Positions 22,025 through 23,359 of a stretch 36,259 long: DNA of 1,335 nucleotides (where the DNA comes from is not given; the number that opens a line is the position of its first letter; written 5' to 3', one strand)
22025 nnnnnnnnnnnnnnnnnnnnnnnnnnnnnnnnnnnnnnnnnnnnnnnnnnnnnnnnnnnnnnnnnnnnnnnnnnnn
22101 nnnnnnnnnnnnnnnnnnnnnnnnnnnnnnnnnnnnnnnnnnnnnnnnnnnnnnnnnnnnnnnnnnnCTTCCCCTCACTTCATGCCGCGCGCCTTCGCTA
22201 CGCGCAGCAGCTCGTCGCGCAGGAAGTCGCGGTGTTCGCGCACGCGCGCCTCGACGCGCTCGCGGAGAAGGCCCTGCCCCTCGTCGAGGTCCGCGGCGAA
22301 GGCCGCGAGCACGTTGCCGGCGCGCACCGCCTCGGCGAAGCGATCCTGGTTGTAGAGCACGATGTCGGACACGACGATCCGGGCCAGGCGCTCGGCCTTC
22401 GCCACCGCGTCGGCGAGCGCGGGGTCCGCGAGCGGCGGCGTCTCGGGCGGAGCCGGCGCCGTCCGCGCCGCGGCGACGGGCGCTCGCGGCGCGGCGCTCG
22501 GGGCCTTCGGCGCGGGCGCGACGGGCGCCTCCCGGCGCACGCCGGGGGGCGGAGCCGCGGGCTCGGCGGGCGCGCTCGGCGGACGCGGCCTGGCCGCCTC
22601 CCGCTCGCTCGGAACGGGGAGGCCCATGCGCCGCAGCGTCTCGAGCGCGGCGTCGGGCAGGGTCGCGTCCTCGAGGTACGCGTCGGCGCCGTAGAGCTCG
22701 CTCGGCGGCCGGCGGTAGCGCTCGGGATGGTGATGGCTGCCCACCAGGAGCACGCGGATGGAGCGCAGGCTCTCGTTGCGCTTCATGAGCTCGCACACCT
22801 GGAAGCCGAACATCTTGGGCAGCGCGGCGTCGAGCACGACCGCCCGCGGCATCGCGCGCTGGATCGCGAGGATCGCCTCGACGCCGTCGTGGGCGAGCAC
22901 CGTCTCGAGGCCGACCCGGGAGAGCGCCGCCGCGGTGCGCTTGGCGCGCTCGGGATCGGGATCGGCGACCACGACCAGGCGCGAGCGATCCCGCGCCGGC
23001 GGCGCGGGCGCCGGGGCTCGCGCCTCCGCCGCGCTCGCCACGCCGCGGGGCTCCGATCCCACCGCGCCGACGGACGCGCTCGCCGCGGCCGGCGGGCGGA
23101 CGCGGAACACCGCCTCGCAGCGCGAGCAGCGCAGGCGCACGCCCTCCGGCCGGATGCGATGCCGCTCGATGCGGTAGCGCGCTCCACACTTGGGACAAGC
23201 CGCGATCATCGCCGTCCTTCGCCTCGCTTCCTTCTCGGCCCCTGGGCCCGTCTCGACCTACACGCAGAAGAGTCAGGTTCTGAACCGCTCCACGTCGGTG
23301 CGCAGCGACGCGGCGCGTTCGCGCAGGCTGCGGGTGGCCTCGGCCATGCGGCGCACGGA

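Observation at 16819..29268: Tightly coupled 12-gene chemosensory cluster carrying four non-canonical passenger genes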

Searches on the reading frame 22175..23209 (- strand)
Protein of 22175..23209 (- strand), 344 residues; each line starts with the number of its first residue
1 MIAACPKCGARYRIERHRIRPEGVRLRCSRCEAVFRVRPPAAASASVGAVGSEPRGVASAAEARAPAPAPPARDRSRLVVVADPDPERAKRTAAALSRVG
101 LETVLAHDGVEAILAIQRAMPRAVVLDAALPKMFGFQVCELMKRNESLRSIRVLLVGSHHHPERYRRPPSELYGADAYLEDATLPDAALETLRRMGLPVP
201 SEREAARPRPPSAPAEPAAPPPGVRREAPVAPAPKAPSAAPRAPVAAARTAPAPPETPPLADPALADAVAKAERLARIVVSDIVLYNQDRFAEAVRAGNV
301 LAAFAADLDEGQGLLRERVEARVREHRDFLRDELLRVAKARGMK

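Call 6: search_protein_families(library=pfam, proteins=[window:22175-23209:-], max_evalue=0.01)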
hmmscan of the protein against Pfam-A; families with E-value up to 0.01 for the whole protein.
window:22175-23209:- (344 aa): 3 families
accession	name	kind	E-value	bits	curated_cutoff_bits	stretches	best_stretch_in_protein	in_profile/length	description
PF13717.11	Zn_ribbon_4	-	1.6e-12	47.6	30.3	1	1-36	1-36/36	zinc-ribbon domain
PF00072.30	Response_reg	-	5.9e-08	33.3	30.2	1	79-162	1-82/111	Response regulator receiver domain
PF13719.11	Zn_ribbon_5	-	5.5e-07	29.7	29.3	1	1-37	1-37/37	zinc-ribbon domain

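Call 7: search_protein_families(library=ncbifam, proteins=[window:22175-23209:-], max_evalue=0.01)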
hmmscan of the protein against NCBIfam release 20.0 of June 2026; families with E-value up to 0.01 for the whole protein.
window:22175-23209:- (344 aa): 24 families
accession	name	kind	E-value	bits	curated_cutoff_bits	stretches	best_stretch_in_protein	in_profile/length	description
TIGR02098.1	MJ0042_CXXC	domain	1.3e-10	40.7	20.9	1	1-37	1-37/38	MJ0042-type zinc finger domain-containing protein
NF045944.1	ResRegRpaBCyano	equivalog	1.3e-08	34.6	330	1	82-147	3-68/229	response regulator transcription factor RpaB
NF007135.0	PRK09581.1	equivalog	7.5e-08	31.6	474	1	88-164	14-90/457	PleD family two-component system response regulator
NF041866.1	EpsW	equivalog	8.4e-08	31.9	200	1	85-181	14-110/131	exopolysaccharide biosynthesis response regulator EpsW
TIGR02154.1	PhoB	equivalog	3.2e-07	29.9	296.2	1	77-159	4-85/226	phosphate regulon transcriptional regulator PhoB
NF033761.1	gliding_GltJ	equivalog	2.2e-06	27.1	450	1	4-63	4-63/671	adventurous gliding motility protein GltJ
NF040689.1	MtrAB_MtrA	equivalog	6.7e-06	25.6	300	1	79-147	1-69/219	MtrAB system response regulator MtrA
NF008469.0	PRK11361.1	equivalog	7.1e-06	25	714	1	77-150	6-78/461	acetoacetate metabolism transcriptional regulator AtoC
NF040534.1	resp_reg_YycF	equivalog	7.6e-06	25.4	340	1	78-148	3-72/231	response regulator YycF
NF045717.1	DVU0259_DivK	exception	8.1e-06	26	160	1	78-157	4-83/117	DVU0259 family response regulator domain-containing protein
NF033120.0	vanR_FM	exception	1.1e-05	25.2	460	1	79-149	6-76/231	vancomycin resistance response regulator transcription factor, VanR-F/VanR-M family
TIGR02875.1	spore_0_A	equivalog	2.3e-05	23.8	200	1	105-158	33-86/262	sporulation transcription factor Spo0A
NF045914.1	RespRegNblR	equivalog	3.9e-05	23.3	300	1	78-181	8-107/228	response regulator transcription factor NblR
NF041733.1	resp_reg_CseB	equivalog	7.9e-05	22.1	350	1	80-148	5-71/228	two-component system response regulator CseB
NF008296.0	PRK11083.1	equivalog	0.00013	21.5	273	1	83-148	10-75/228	two-component system response regulator CreB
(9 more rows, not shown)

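Call 17: find_encoding_contigs(protein=window:22175-23209:-, flank=10000, max_places=4)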
Protein window:22175-23209:- (344 aa): 1 contig read that carries it; 1 place shown.
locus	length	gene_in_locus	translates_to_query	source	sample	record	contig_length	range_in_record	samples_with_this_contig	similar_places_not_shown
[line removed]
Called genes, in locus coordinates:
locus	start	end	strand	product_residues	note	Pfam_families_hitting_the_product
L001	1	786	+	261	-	?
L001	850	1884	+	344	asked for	PF13717:Zn_ribbon_4, PF13719:Zn_ribbon_5 (weak), PF00072:Response_reg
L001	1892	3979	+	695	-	PF02985:HEAT (faint), PF13513:HEAT_EZ (faint), PF13646:HEAT_2, PF23227:HEAT_MROH2B_C (faint), PF13646:HEAT_2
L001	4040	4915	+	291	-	PF03705:CheR_N, PF01739:CheR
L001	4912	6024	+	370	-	PF00072:Response_reg, PF01339:CheB_methylest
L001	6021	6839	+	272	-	PF13185:GAF_2, PF01590:GAF, PF13492:GAF_3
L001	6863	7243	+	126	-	PF00072:Response_reg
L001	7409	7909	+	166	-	PF04390:LptE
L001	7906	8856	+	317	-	?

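Call 18: find_homologous_proteins(query=window:22175-23209:-, max_evalue=0.00001)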
Query window:22175-23209:- (344 aa): 1081 proteins with E <= 0.00001 among 8000 candidates; the best 120 are listed.
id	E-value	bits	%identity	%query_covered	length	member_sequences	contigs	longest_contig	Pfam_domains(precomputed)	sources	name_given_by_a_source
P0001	3.2e-205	699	99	100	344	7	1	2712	PF13719.11,PF13717.12,PF00072.31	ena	-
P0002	4.4e-170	583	80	100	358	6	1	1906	PF13719.11,PF13717.12,PF00072.31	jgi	jgi:predicted Zn finger-like uncharacterized protein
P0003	2.5e-155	535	77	100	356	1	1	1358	PF13719.11,PF13717.12,PF00072.31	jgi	jgi:predicted Zn finger-like uncharacterized protein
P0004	1.3e-148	513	72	100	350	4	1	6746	PF13719.11,PF13717.12,PF00072.31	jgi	jgi:predicted Zn finger-like uncharacterized protein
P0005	1.5e-147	509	75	97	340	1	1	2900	PF13719.11,PF13717.12,PF00072.31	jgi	jgi:predicted Zn finger-like uncharacterized protein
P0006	3.3e-145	502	80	59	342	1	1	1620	PF13719.11,PF13717.12,PF00072.31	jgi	jgi:predicted Zn finger-like uncharacterized protein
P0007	4.4e-143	495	72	96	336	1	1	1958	PF13719.11,PF13717.12,PF00072.31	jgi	jgi:predicted Zn finger-like uncharacterized protein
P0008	1.3e-113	398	58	100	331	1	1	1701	PF13719.11,PF13717.12,PF00072.31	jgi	jgi:predicted Zn finger-like uncharacterized protein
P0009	5.6e-105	369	56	100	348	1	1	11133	PF13719.11,PF13717.12,PF00072.31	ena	-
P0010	1.0e-104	369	72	53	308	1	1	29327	PF13717.12,PF00072.31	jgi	jgi:predicted Zn finger-like uncharacterized protein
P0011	5.4e-104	366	62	58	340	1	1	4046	PF13719.11,PF13717.12,PF00072.31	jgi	jgi:predicted Zn finger-like uncharacterized protein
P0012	7.3e-104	366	63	58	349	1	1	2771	PF13719.11,PF13717.12,PF00072.31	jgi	jgi:predicted Zn finger-like uncharacterized protein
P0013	1.0e-102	362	65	59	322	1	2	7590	PF13719.11,PF13717.12,PF00072.31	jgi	jgi:predicted Zn finger-like uncharacterized protein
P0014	5.6e-102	360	62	58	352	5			PF13719.11,PF13717.12,PF00072.31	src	-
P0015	7.8e-102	359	54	100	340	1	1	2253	PF13719.11,PF13717.12,PF00072.31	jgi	jgi:predicted Zn finger-like uncharacterized protein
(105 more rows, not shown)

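Call 20: find_related_loci(query=A1, collection=genome_contigs, flank=10000)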
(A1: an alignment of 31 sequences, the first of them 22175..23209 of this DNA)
Query A1 (344 aa) in genome_contigs; peptide patterns used: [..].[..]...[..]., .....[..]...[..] (x = any residue, [..] = any of these).
325 stretches matched a pattern; 296 encode a relative of the query (tblastn E <= 1e-3); the best 80 are kept; 80 distinct loci.
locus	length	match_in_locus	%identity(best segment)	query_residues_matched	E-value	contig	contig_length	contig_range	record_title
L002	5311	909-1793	59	1-344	3e-105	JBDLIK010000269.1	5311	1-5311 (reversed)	MAG: Myxococcota bacterium isolate MAG027 MAG027_280, whole genome shotgun sequence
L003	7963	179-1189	51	1-344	4e-98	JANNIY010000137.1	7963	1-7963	MAG: Deltaproteobacteria bacterium isolate SOY_40_metabat_221 SOY_40_k141_839834, whole genome shotgun sequence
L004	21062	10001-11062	53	1-344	3e-98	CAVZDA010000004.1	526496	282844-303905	MAG: uncultured delta proteobacterium isolate MFD00822.bin.2.186 genome assembly, contig: contig_119479, whole genome sh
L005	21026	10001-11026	50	1-344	2e-97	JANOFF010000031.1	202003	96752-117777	MAG: bacterium isolate SOY_65_concoct_162_sub SOY_65_k141_2512683, whole genome shotgun sequence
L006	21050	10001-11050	50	1-344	1e-96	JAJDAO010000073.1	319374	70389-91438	MAG: Deltaproteobacteria bacterium isolate OFTM73 OFTM73_72, whole genome shotgun sequence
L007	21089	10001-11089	51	1-344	3e-96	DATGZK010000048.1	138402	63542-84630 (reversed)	MAG TPA_asm: Myxococcota bacterium isolate SMAG_U10661 k141_495682, whole genome shotgun sequence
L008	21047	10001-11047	54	1-341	7e-95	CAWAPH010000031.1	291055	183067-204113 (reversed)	MAG: uncultured delta proteobacterium isolate MFD03804.bin.2.13 genome assembly, contig: contig_7890, whole genome shotg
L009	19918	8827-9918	50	1-344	5e-94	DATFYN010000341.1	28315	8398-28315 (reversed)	MAG TPA_asm: Myxococcota bacterium isolate SMAG_U9544 k141_470878, whole genome shotgun sequence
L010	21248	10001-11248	45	1-344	2e-93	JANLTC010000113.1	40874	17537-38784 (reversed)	MAG: Deltaproteobacteria bacterium isolate OTE_25_metabat_248 OTE_25_k141_3042828, whole genome shotgun sequence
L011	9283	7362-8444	51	1-344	5e-93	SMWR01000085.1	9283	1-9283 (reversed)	MAG: Deltaproteobacteria bacterium isolate N075bin65 k141_346696, whole genome shotgun sequence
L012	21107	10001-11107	50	1-342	7e-93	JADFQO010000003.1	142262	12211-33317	MAG: Myxococcales bacterium isolate B7T1B8 B7T1B8_NODE118, whole genome shotgun sequence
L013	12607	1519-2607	49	1-341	2e-92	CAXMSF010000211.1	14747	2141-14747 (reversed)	MAG: uncultured Gammaproteobacteria bacterium isolate 10C-St20-MC-01_bin.21.orig genome assembly, contig: k141_2848842,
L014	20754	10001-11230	46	1-343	1e-91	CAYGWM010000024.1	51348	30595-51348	MAG TPA_asm: uncultured Spirochaetales bacterium isolate ERP119294_co1_322 genome assembly, contig: NODE_658_length_5134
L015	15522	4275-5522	45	1-343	3e-91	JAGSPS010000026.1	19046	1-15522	MAG: Deltaproteobacteria bacterium isolate CTSoil_098 scaffold_551, whole genome shotgun sequence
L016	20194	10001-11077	55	1-344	5e-90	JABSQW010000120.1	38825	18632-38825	MAG: Myxococcales bacterium isolate DT_70 DT-Myxococcota-2_scaffold_120, whole genome shotgun sequence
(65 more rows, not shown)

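Call 52: predict_structure(alignment_id=A1)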
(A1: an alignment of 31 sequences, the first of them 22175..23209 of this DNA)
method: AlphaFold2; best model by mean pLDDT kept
length: 344 residues; sequences in the alignment: 31
mean_pLDDT: 83.2   pTM: 0.48
mean pLDDT of the five models: 83.2, 81.9, 81.7, 81.7, 81.6
residues with pLDDT >= 90: 215; 70-90: 43; 50-70: 48; < 50: 38
segments of 3 or more residues with pLDDT < 50: 46-57, 223-229, 233-237, 239-250
pLDDT, mean of each block of 10 residues (from residue 1): 94 94 95 94 53 45 71 93 96 95 97 97 96 92 95 87 80 91 85 91 67 63 48 44 42 54 89 97 97 98 98 97 96 98 94
secondary structure, 60 per line:
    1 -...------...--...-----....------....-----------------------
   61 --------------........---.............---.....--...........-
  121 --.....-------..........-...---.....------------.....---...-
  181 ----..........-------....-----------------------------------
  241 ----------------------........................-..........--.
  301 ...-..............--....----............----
elements in order: E2-4 E11-13 E24-27 E34-37 E78-82 H86-98 E102-106 H109-119 E123-127 H135-144 E152-156 H169-173 E177-179 H185-194 H202-205 H263-286 H288-297 H300-303 H305-318 H321-324 H329-340

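Call 58: fold_search(model_id=the predicted structure, library=pdb)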
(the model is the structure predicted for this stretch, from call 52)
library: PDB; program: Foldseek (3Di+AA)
matches with E <= 10: 1439; with E <= 0.001: 464
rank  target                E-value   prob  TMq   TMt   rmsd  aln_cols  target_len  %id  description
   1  9dvt_S                2.4e-08  1.00  0.32  0.46   2.1       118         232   25  Cryo-EM structure of RpaA bound to PkaiBC DNA and the CTD of the alpha subunit of RNAP from the cyanobacterium Synecho (released 2025-10-15)
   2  9dvt_R                2.6e-08  1.00  0.32  0.46   2.0       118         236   25  Cryo-EM structure of RpaA bound to PkaiBC DNA and the CTD of the alpha subunit of RNAP from the cyanobacterium Synecho (released 2025-10-15)
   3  5wq0_F                7.3e-08  1.00  0.31  0.80   2.3       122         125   20  Receiver domain of Spo0A from Paenisporosarcina sp. TG-14 (released 2017-03-22)
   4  6rh1_C                1.2e-07  1.00  0.32  0.87   2.1       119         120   21  Revisiting pH-gated conformational switch. Complex HK853-RR468 D53A pH 7 (released 2020-02-19)
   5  4hnr                  1.2e-07  1.00  0.31  0.85   2.1       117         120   24  High resolution structure of Chemotaxis response regulator CheY4 of Vibrio cholerae (released 2013-10-02)
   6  4h60                  1.4e-07  1.00  0.31  0.84   2.2       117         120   24  High resolution structure of Vibrio cholerae chemotaxis protein CheY4 crystallized in low pH (4.0) condition (released 2013-08-07)
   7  6rh8_C                1.7e-07  1.00  0.32  0.87   2.1       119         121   21  Revisiting pH-gated conformational switch. Complex HK853 mutant H260A -RR468 mutant D53A pH 5.3 (released 2020-02-19)
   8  3gl9_B                1.7e-07  1.00  0.32  0.86   2.2       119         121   22  The structure of a histidine kinase-response regulator complex sheds light into two-component signaling and reveals a  (released 2009-10-27)
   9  4ja2                  2.3e-07  1.00  0.32  0.87   2.1       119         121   22  Structural basis of a rationally rewired protein-protein interface (RR468mutant V13P, L14I, I17M and N21V) (released 2013-09-04)
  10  6ifh                  2.9e-07  1.00  0.29  0.78   3.1       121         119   25  Unphosphorylated Spo0F from Paenisporosarcina sp. TG-14 (released 2019-01-16)
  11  3lte_G                3.2e-07  1.00  0.31  0.83   2.5       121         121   25  CRYSTAL STRUCTURE OF RESPONSE REGULATOR (SIGNAL RECEIVER DOMAIN) FROM Bermanella marisrubri (released 2010-03-31)
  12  1e6l                  3.4e-07  1.00  0.31  0.76   3.5       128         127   21  Two-component signal transduction system D13A mutant of CheY (released 2001-03-05)
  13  1mb3                  3.6e-07  1.00  0.31  0.86   1.9       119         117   22  CRYSTAL STRUCTURE OF THE RESPONSE REGULATOR DIVK AT PH 8.5 IN COMPLEX WITH MG2+ (released 2002-12-04)
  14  4jav_D                4.6e-07  1.00  0.32  0.87   2.1       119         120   22  Structural basis of a rationally rewired protein-protein interface (HK853wt and RR468mutant V13P, L14I, I17M and N21V) (released 2013-09-04)
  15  1b00_A                4.6e-07  1.00  0.31  0.81   2.6       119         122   23  PHOB RECEIVER DOMAIN FROM ESCHERICHIA COLI (released 1999-11-19)
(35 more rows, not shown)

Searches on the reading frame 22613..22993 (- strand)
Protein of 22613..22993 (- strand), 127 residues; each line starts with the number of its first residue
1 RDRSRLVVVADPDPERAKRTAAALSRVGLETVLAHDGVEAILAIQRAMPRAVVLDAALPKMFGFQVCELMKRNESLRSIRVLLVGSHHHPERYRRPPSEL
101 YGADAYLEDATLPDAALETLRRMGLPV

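Call 82: search_solved_structures(query=window:22613-22993:-, max_evalue=1)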
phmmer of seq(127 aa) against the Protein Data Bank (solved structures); distinct sequences matched with E-value up to 1: 169 (the best 60 are shown).
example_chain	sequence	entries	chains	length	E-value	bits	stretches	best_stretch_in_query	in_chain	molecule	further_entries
3lte_A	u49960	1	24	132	1.4e-07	35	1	4-120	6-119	Response regulator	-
3nhz_A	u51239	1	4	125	2.1e-07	34.4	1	4-76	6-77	Two component system transcriptional regulator mtrA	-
2gwr_A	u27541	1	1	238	4.4e-07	33.3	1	4-76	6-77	DNA-binding response regulator mtrA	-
3gt7_A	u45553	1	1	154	5e-07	33.2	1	4-93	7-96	Sensor protein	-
1mvo_A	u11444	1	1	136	5.1e-07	33.1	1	7-106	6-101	PhoP response regulator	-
9dvt_R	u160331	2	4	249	1.2e-06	31.9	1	7-87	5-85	DNA-binding dual master transcriptional regulator RpaA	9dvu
2wb4_A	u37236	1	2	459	1.9e-06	31.3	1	5-85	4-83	DIGUANYLATE CYCLASE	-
9g85_A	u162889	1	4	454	1.9e-06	31.3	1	5-85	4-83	Response regulator PleD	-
1w25_A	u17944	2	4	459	2e-06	31.2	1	5-85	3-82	STALKED-CELL DIFFERENTIATION CONTROLLING PROTEIN | RESPONSE REGULATOR PLED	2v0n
9g86_A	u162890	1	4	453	2.1e-06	31.2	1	5-85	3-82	Response regulator PleD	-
4hnr_A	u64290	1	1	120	3e-06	30.6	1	18-123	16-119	Chemotaxis protein CheY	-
4h60_A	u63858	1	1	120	3e-06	30.6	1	18-123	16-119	Chemotaxis protein CheY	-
2zwm_A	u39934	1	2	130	9.6e-06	29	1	7-76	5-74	Transcriptional regulatory protein yycF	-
3f6p_A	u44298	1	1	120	1.3e-05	28.6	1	7-77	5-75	Transcriptional regulatory protein yycF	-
8fk2_A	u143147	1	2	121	5.2e-05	26.7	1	16-79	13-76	Putative response regulator CovR VicR-like protein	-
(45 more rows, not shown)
